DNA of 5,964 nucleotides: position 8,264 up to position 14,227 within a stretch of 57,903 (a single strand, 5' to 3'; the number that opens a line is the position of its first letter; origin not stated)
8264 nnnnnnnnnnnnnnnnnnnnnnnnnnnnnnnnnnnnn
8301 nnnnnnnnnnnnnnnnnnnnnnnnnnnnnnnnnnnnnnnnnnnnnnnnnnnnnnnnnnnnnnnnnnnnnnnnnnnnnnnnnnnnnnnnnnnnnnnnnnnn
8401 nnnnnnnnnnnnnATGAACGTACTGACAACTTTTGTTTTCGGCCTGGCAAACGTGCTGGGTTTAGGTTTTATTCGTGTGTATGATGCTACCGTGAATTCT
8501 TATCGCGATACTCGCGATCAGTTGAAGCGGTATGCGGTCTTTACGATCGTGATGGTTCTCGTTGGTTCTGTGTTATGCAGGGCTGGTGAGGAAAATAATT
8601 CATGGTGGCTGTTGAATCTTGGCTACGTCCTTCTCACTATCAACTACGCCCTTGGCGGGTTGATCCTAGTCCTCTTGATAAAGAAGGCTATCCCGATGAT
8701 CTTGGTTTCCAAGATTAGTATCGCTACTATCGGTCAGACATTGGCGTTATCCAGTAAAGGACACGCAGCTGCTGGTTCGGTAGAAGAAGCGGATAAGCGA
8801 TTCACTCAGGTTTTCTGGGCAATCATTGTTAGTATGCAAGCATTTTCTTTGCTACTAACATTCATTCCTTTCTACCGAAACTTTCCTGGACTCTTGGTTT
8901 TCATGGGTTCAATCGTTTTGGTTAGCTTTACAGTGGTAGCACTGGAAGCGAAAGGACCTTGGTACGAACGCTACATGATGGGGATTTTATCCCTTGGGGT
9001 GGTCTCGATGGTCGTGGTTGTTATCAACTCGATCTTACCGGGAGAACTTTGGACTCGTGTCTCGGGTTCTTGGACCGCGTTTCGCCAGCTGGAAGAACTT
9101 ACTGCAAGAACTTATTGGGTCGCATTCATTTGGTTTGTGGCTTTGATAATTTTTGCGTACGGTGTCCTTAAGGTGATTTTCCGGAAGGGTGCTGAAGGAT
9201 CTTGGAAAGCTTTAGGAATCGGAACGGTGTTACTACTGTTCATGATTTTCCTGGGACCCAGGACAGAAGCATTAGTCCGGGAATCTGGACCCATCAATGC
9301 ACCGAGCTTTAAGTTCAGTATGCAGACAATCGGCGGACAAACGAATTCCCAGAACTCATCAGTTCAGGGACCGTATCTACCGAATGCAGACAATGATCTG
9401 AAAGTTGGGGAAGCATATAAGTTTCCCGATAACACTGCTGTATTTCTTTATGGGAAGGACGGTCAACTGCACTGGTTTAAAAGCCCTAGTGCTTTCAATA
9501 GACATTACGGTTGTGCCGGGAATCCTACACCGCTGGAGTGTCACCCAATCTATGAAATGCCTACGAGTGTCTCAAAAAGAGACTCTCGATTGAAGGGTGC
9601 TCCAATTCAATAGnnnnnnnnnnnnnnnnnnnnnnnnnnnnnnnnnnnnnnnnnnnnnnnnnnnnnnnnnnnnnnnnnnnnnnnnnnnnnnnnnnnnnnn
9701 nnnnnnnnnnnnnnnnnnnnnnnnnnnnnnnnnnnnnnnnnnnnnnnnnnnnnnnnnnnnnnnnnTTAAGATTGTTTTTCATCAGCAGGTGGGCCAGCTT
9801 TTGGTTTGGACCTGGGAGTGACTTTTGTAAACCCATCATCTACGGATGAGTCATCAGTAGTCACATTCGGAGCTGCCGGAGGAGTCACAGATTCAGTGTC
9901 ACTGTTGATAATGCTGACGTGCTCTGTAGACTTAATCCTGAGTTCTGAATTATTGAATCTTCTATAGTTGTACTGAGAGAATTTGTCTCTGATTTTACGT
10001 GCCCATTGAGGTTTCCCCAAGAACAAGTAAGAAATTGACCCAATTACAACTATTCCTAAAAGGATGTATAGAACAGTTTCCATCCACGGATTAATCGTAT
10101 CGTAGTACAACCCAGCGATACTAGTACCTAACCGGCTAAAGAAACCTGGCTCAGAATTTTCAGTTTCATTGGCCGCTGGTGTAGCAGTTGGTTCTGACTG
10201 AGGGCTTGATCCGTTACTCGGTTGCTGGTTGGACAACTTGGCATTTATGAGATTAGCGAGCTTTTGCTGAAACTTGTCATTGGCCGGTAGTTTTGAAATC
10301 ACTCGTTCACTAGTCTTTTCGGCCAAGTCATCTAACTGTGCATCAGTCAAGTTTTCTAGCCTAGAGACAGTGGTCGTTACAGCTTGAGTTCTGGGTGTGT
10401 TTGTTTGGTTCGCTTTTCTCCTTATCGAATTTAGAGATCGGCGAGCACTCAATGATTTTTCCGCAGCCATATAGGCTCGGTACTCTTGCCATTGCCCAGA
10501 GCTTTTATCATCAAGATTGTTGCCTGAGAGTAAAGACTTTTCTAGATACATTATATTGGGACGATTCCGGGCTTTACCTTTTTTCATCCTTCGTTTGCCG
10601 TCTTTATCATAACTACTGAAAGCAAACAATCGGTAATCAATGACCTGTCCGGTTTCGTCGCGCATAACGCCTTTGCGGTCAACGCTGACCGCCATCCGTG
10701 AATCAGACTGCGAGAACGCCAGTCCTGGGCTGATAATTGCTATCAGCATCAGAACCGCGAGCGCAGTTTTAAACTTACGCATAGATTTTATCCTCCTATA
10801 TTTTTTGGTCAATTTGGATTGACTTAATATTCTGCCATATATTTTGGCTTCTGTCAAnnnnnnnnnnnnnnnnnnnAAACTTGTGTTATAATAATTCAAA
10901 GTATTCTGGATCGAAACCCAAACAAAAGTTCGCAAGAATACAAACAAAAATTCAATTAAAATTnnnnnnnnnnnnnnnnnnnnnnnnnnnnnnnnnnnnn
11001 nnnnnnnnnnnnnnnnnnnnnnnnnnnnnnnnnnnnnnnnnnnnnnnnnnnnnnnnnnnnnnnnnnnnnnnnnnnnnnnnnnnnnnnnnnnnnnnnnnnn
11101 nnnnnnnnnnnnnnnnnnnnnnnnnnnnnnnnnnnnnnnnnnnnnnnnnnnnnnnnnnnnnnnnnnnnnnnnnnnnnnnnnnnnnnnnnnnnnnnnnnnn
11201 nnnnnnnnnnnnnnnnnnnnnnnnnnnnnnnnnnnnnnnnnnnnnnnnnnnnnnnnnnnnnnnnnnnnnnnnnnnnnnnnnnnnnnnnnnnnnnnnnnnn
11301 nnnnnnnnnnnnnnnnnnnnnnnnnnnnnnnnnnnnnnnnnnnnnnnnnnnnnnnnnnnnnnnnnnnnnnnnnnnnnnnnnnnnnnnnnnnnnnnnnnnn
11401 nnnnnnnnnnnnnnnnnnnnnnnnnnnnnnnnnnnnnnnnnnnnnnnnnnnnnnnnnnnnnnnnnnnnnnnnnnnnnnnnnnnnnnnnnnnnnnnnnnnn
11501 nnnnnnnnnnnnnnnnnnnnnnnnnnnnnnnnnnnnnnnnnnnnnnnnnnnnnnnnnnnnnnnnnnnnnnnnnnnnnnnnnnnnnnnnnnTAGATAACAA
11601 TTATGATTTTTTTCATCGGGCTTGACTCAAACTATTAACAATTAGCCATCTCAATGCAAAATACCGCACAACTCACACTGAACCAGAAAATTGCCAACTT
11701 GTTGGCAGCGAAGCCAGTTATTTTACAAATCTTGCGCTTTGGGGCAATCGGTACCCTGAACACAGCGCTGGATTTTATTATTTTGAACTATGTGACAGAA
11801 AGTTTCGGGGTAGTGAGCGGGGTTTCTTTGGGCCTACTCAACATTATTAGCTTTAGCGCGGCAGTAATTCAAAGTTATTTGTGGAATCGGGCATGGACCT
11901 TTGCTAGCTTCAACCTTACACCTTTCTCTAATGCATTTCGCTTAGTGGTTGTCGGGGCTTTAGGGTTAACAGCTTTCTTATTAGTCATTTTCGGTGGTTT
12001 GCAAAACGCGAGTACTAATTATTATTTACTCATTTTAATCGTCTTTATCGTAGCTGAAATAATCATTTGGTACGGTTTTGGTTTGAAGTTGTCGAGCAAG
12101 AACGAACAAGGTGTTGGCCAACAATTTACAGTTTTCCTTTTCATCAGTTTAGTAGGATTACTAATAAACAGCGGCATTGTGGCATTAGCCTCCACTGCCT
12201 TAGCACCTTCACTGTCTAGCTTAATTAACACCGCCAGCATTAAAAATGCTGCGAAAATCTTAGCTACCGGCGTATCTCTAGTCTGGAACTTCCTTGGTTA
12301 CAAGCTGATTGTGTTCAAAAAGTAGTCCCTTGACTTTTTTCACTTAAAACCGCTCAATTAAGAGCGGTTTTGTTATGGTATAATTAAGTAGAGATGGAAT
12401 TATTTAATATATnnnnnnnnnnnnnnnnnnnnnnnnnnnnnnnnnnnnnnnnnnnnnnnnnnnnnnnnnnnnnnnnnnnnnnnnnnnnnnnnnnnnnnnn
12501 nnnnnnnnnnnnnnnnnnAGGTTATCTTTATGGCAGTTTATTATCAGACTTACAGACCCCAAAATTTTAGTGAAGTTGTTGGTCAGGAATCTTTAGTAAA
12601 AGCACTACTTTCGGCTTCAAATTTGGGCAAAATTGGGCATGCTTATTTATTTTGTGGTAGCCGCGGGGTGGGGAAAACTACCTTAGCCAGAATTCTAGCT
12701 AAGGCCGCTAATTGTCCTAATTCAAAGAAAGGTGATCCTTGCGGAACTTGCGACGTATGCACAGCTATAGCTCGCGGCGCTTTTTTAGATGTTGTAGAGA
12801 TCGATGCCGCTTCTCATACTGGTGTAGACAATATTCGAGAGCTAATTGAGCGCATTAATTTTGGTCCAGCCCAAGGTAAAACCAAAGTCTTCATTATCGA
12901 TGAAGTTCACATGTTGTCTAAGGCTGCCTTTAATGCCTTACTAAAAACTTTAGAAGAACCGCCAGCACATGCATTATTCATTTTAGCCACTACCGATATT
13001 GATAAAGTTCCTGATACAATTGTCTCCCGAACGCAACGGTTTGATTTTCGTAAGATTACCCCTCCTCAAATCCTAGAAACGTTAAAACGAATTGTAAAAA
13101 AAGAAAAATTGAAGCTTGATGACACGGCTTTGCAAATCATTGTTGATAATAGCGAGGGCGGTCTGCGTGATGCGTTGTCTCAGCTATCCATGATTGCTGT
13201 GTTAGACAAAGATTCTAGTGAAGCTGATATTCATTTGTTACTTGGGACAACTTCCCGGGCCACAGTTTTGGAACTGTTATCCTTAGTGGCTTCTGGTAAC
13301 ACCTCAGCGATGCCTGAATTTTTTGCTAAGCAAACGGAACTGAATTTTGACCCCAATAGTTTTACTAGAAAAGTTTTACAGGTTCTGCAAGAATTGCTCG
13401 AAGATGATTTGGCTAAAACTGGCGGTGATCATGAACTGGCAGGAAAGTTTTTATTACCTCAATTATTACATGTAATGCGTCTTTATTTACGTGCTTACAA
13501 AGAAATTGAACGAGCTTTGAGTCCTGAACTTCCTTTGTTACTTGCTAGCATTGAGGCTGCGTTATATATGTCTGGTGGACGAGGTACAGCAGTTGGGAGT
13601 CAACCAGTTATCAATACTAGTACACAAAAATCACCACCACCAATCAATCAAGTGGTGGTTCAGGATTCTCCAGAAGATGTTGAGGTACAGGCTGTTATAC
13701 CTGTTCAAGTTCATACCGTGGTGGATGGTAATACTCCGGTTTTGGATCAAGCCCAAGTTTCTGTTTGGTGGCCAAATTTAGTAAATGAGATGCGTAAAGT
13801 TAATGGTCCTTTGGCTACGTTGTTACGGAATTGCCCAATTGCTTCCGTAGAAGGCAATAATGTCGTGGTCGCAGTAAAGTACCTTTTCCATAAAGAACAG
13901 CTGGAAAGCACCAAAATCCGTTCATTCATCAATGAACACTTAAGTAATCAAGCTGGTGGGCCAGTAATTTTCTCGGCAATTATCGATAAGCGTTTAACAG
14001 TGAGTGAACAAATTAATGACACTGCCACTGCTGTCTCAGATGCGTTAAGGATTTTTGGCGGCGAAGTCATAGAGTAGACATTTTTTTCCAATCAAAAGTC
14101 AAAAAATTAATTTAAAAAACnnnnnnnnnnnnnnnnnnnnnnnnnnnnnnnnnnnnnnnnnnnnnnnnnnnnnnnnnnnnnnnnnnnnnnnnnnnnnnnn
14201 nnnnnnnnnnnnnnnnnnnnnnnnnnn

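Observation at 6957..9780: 2.8-kb three-gene orphan cassette bounded by an 18-bp direct repeat duplicating a gene 3' end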

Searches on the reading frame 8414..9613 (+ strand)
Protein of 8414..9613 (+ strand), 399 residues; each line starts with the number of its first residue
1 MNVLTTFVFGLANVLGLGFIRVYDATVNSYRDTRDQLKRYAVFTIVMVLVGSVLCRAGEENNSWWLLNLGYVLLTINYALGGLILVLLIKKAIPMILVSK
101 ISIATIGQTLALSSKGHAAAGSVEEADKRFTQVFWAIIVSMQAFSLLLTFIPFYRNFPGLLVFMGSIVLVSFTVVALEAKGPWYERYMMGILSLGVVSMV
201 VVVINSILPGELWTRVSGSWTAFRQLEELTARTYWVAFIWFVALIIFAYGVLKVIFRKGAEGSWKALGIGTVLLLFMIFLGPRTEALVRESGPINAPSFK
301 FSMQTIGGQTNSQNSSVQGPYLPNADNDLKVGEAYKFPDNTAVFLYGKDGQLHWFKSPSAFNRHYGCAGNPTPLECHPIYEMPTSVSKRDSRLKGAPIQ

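Call 4: search_protein_families(library=pfam, proteins=[window:8414-9613:+], max_evalue=0.1)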
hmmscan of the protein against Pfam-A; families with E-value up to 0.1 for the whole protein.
window:8414-9613:+ (399 aa): 0 families

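Call 7: find_encoding_contigs(protein=window:8414-9613:+, flank=10000, max_places=10)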
Protein window:8414-9613:+ (399 aa): no gene with exactly this product is on record in the collection.

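Call 19: find_homologous_proteins(query=window:8414-9613:+)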
Query window:8414-9613:+ (399 aa): 1 proteins with E <= 0.001 among 8000 candidates.
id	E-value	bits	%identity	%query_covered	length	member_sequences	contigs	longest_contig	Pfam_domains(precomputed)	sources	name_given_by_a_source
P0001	6.9e-264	893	100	100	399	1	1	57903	-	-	-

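Call 24: search_protein_families(library=ncbifam, proteins=[window:8414-9613:+], max_evalue=0.1)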
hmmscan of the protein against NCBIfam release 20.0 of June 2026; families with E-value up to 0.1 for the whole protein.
window:8414-9613:+ (399 aa): 0 families

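Call 30: find_homologous_proteins(query=A3, max_evalue=0.001)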
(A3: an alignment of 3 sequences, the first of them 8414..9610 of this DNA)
Query A3 (3 sequences) (399 aa, profile of the alignment): 2 proteins with E <= 0.001 among 8000 candidates.
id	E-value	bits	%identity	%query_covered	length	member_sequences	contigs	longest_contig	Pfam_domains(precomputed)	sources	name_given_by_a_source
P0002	6.5e-201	686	26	46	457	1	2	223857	-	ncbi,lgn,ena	-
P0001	6.9e-173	594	100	100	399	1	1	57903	-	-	-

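Call 35: search_protein_families(library=padloc, proteins=[window:8414-9613:+], max_evalue=0.1)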
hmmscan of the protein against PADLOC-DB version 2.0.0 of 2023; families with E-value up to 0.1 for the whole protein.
window:8414-9613:+ (399 aa): 0 families

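Call 36: search_protein_families(library=phrogs, proteins=[window:8414-9613:+], max_evalue=0.1)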
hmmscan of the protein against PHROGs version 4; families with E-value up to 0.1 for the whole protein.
window:8414-9613:+ (399 aa): 0 families

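Call 61: predict_structure(alignment_id=A5)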
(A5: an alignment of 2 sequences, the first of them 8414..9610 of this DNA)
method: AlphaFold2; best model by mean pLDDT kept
length: 399 residues; sequences in the alignment: 2
mean_pLDDT: 40.5   pTM: 0.22
mean pLDDT of the five models: 40.5, 36.7, 36.7, 36.6, 35.4
residues with pLDDT >= 90: 0; 70-90: 0; 50-70: 49; < 50: 350
segments of 3 or more residues with pLDDT < 50: 1-38, 47-241, 277-341, 347-350, 358-368, 373-399
pLDDT, mean of each block of 10 residues (from residue 1): 39 46 41 44 49 39 40 37 37 30 30 32 42 44 39 40 46 41 43 43 38 32 32 41 54 50 56 51 33 34 36 33 37 41 50 50 45 43 31 28
secondary structure, 60 per line:
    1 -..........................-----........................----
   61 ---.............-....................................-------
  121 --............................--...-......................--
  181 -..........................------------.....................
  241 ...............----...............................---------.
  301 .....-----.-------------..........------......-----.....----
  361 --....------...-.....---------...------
elements in order: H2-27 H33-56 H64-76 H78-113 H123-150 H157-178 H182-207 H220-255 H260-290 E300-305 H325-334 E341-346 E352-356 E363-366 E377-381

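Call 89: find_related_loci(query=A3, collection=genome_contigs, flank=8000)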
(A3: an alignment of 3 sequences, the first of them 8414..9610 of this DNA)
Query A3 (399 aa) in genome_contigs; peptide patterns used: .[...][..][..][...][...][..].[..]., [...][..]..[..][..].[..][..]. (x = any residue, [..] = any of these).
365 stretches matched a pattern; 2 encode a relative of the query (tblastn E <= 1e-3); 2 distinct loci.
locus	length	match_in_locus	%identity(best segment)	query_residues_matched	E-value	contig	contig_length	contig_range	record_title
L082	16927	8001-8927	27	1-291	9e-28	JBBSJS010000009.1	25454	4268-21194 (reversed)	MAG: Candidatus Doudnabacteria bacterium isolate LS4_metabat2.068 LS4_metabat2.068_K_2695631_L_25454_cov_8.9965, whole g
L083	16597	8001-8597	26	121-319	7e-7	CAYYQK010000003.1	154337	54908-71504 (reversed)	MAG TPA_asm: uncultured Candidatus Saccharibacteria bacterium isolate binchicken_co326_164 genome assembly, contig: NODE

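Call 96: search_dna_similar(query=window:8414-9613:+, collection=plasmids, mode=protein, max_rows=5)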
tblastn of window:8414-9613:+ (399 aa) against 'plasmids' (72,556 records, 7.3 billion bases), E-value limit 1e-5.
No match.

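Call 97: find_related_loci(query=A3, collection=viral_contigs, flank=5000)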
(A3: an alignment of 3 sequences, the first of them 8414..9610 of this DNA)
Query A3 (399 aa) in viral_contigs; peptide patterns used: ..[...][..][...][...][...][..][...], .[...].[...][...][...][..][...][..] (x = any residue, [..] = any of these).
163 stretches matched a pattern, but none encodes a relative of the query by tblastn (E <= 1e-3).

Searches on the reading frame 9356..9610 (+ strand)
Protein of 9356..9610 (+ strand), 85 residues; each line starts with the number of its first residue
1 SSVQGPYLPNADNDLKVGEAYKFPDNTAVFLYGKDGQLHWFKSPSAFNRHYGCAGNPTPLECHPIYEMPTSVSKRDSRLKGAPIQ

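Call 78: search_solved_structures(query=A10, max_evalue=10)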
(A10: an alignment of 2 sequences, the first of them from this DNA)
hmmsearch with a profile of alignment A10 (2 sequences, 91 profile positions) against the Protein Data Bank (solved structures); distinct sequences matched with E-value up to 10: 2.
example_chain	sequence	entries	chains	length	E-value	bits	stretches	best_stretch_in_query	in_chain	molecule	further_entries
5wvf_A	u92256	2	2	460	1.8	12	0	24-68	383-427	Chitinase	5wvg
5wus_A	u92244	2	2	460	1.8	12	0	24-68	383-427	Chitinase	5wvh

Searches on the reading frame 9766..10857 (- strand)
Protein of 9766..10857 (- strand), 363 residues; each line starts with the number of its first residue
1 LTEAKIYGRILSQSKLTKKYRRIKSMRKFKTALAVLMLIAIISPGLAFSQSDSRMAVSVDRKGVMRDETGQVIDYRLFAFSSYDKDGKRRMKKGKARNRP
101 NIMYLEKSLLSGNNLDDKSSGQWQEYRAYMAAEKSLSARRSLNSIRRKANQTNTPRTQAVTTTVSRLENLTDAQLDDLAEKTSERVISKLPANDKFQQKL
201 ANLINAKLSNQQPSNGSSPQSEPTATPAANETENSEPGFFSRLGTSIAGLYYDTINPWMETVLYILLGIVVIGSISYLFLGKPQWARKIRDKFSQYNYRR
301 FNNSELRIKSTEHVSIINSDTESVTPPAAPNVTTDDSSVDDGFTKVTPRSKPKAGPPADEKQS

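Call 4: search_protein_families(library=pfam, proteins=[window:9766-10857:-], max_evalue=0.1)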
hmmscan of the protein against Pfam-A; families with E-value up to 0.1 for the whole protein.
window:9766-10857:- (363 aa): 0 families

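Call 24: search_protein_families(library=ncbifam, proteins=[window:9766-10857:-], max_evalue=0.1)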
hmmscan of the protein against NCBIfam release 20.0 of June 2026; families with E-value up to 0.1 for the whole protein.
window:9766-10857:- (363 aa): 0 families

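Call 35: search_protein_families(library=padloc, proteins=[window:9766-10782:-], max_evalue=0.1)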
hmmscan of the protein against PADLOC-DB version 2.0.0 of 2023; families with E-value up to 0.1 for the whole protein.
window:9766-10782:- (338 aa): 0 families

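Call 36: search_protein_families(library=phrogs, proteins=[window:9766-10782:-], max_evalue=0.1)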
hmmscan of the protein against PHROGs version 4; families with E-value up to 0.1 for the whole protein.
window:9766-10782:- (338 aa): 0 families

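Call 100: search_solved_structures(query=A11, max_evalue=1)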
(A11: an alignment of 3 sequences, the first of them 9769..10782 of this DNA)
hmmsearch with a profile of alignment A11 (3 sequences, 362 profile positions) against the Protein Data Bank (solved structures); distinct sequences matched with E-value up to 1: 1.
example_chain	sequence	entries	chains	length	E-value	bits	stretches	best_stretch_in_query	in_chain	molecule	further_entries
3ni0_A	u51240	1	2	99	0.33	13.3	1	127-216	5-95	Bone marrow stromal antigen 2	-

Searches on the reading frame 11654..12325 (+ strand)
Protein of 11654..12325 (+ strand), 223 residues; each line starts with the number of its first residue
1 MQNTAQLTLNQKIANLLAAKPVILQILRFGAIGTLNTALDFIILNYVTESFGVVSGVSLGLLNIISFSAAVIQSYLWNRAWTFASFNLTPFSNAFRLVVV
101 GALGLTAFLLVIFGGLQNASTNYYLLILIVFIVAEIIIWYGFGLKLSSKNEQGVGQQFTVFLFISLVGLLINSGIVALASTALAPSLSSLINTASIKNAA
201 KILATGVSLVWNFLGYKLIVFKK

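Call 4: search_protein_families(library=pfam, proteins=[window:11654-12325:+], max_evalue=0.1)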
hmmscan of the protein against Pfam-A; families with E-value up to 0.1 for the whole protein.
window:11654-12325:+ (223 aa): 1 family
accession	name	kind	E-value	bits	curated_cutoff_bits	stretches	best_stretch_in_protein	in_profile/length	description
PF04138.20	GtrA_DPMS_TM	-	1.4e-14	54.7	26.1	2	28-136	1-106/117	GtrA/DPMS, transmembrane domain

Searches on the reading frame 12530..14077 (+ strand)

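Call 79: search_protein_families(library=pfam, proteins=[window:12530-14077:+], max_evalue=0.01)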
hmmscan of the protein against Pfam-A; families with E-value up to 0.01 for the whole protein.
window:12530-14077:+ (515 aa): 17 families
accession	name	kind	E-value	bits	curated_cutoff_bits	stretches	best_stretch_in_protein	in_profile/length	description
PF13177.12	DNA_pol3_delta2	-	7.4e-44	150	27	1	18-176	1-160/161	DNA polymerase III, delta subunit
PF00004.35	AAA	-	2e-14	54.6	21.2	1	40-174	2-126/131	ATPase family associated with various cellular activities (AAA)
PF13401.12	AAA_22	-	7.8e-08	33.1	27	1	40-142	9-109/130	AAA domain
PF22608.2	DNAX_ATPase_lid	-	2.5e-07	30.8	27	1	180-217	1-38/49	DNA polymerase III clamp loader subunit, ATPase lid domain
PF05496.18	RuvB_N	-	2.2e-06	28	27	1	9-62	2-59/159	Holliday junction DNA helicase RuvB P-loop domain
PF21960.2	RCF1-5-like_lid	-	2.3e-06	27.9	27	1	184-216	2-35/43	RCF1/5-like, AAA+ ATPase lid domain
PF12169.13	DNA_pol3_gamma3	-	8e-06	26.1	24.4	1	230-331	2-115/143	DNA polymerase III subunits gamma and tau domain III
PF07728.20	AAA_5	-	1.5e-05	25.4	22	1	40-144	3-93/139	AAA domain (dynein-related subfamily)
PF13191.12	AAA_16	-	4.5e-05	24.4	32.6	1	16-147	2-162/167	AAA ATPase domain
PF25361.1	AAA_lid_RFC1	-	5.6e-05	23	34.9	1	180-227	3-50/59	RFC1-like, AAA+ ATPase lid domain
PF13604.12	AAA_30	-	8.1e-05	22.9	27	1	18-149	5-120/191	AAA domain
PF13173.12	AAA_14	-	0.00016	22.1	27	1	38-152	4-96/129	AAA domain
PF12775.13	AAA_7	-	0.00074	19.5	25.8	0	31-58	28-55/181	P-loop containing dynein motor region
PF06068.19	TIP49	-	0.0026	17.4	23.8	0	110-154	267-310/347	TIP49 P-loop domain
PF13238.12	AAA_18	-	0.0032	18.4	29.4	1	41-82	3-35/128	AAA domain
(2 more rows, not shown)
